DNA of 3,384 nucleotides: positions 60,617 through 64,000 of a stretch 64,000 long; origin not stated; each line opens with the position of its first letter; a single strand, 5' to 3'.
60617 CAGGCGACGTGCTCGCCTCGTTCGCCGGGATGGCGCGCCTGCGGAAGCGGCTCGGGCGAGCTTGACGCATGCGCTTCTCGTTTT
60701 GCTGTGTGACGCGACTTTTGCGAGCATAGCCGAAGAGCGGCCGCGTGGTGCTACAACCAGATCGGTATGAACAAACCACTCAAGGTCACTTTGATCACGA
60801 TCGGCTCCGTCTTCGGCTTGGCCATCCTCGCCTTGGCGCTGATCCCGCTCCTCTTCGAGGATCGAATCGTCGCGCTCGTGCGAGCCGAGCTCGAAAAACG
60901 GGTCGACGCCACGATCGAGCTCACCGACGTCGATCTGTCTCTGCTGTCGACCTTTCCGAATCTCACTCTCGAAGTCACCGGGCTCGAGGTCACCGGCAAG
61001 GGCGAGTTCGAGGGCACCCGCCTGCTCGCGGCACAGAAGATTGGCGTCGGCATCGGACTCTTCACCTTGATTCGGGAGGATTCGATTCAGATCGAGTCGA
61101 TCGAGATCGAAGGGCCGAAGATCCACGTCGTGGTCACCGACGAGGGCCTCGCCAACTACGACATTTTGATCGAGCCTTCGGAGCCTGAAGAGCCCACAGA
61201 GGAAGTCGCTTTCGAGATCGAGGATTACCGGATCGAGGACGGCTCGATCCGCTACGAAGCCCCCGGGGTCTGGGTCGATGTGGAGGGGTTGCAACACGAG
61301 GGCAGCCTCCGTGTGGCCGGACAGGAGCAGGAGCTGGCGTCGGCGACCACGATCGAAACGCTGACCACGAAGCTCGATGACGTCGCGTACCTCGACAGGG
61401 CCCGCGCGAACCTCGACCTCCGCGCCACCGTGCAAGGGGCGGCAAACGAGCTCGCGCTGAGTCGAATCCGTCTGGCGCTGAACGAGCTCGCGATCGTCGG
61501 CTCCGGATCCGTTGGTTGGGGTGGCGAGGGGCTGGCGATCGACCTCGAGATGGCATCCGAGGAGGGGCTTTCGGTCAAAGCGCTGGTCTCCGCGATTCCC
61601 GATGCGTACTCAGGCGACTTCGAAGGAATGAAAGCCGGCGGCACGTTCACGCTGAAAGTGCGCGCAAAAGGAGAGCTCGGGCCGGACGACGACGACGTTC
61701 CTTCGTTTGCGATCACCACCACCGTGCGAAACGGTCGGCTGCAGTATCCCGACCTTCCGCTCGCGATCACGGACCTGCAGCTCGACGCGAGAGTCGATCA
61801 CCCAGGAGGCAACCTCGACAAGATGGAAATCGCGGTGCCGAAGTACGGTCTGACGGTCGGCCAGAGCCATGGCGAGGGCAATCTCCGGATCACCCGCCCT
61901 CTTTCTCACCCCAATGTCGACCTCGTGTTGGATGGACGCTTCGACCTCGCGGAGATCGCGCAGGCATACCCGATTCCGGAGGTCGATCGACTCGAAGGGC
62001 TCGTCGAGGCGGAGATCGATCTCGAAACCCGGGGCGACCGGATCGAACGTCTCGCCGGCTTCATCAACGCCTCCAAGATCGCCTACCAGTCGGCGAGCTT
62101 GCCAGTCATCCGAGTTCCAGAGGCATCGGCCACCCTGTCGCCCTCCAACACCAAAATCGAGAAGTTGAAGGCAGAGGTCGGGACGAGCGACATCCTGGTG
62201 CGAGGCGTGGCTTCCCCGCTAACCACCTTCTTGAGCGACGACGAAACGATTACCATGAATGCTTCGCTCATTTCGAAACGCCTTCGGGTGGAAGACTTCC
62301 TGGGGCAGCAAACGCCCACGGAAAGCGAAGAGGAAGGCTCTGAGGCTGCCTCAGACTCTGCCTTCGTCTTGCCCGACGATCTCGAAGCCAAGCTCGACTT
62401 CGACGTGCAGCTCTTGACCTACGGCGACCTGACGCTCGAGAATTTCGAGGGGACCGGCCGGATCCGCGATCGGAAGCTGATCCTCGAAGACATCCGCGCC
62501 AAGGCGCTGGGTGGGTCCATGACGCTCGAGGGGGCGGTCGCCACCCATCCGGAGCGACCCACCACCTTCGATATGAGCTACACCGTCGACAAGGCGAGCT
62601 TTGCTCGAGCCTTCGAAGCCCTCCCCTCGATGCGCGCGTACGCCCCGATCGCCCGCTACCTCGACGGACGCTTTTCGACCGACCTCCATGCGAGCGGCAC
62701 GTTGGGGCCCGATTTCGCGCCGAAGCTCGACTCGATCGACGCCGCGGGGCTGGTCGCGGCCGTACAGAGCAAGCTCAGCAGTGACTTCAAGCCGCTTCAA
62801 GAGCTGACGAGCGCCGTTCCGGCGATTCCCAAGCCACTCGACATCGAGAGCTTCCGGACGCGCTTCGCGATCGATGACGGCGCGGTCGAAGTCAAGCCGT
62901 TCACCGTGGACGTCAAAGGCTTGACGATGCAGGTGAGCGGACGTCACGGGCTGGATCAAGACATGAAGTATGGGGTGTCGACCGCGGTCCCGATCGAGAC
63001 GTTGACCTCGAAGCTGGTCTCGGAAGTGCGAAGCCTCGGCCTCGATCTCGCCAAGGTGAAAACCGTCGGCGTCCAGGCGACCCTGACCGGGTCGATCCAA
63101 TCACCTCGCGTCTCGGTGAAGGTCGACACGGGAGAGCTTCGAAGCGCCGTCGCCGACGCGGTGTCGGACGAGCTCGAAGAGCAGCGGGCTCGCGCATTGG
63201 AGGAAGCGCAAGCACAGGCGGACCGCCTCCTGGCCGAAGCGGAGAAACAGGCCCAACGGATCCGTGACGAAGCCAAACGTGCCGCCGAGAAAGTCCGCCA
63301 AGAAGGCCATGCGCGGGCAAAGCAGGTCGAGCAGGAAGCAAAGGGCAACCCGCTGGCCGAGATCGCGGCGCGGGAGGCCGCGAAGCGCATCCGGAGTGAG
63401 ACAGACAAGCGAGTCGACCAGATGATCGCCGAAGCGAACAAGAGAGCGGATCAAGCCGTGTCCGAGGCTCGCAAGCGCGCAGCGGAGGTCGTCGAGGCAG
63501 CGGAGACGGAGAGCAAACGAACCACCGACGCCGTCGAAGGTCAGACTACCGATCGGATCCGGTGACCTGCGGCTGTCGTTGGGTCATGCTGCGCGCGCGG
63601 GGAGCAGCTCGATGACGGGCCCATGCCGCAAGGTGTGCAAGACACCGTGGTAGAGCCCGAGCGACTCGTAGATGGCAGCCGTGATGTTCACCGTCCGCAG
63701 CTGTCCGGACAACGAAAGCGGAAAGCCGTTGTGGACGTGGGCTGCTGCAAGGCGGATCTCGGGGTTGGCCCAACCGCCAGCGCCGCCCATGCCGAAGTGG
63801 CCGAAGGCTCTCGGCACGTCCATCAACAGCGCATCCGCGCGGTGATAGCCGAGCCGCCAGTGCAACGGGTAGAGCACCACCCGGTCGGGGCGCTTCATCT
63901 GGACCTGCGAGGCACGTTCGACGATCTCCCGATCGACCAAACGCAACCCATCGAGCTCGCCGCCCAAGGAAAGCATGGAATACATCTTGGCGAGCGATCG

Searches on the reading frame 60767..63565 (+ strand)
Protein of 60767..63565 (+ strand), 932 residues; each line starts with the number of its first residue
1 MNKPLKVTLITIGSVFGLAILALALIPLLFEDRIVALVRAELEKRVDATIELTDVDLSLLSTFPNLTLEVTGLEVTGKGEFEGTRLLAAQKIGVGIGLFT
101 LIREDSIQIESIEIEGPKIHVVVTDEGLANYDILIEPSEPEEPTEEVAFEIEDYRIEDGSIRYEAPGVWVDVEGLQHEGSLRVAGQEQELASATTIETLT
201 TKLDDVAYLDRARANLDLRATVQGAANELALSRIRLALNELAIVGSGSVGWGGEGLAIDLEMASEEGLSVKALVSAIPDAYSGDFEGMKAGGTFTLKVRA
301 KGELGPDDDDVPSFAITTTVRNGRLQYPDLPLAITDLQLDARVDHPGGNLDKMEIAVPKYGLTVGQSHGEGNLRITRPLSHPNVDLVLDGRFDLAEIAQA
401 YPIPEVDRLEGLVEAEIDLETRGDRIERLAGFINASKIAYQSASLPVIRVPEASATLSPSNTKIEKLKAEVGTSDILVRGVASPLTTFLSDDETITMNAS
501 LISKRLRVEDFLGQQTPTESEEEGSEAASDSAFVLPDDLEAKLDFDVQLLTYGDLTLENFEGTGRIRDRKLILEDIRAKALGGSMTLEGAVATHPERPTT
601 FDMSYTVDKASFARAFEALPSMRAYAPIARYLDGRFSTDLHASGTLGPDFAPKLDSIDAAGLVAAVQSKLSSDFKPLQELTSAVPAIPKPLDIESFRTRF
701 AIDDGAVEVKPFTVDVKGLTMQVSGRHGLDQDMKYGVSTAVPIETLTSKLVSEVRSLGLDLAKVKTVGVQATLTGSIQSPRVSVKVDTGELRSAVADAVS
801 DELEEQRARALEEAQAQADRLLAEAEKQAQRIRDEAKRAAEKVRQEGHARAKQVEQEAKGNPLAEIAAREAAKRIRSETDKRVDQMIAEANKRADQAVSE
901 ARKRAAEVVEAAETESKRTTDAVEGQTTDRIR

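Call 74: search_protein_families(library=pfam, proteins=[window:60767-63565:+], max_evalue=0.0001)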
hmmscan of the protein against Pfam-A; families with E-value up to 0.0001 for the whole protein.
window:60767-63565:+ (932 aa): 1 family
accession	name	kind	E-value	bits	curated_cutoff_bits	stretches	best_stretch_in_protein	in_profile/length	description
PF05170.20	AsmA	-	2.4e-08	33.7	29.8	1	1-144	1-140/607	AsmA family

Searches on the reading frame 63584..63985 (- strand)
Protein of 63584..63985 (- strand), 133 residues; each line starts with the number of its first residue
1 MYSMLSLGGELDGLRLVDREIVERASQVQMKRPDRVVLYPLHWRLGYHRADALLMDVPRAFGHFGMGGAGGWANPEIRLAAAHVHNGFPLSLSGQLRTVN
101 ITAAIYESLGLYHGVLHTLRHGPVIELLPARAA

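Call 74: search_protein_families(library=pfam, proteins=[window:63584-63985:-], max_evalue=0.0001)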
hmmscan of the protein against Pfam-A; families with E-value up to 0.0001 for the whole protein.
window:63584-63985:- (133 aa): 1 family
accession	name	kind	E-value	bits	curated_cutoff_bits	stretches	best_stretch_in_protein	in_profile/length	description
PF00144.29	Beta-lactamase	-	2.7e-08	33.8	27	1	3-97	227-320/329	Beta-lactamase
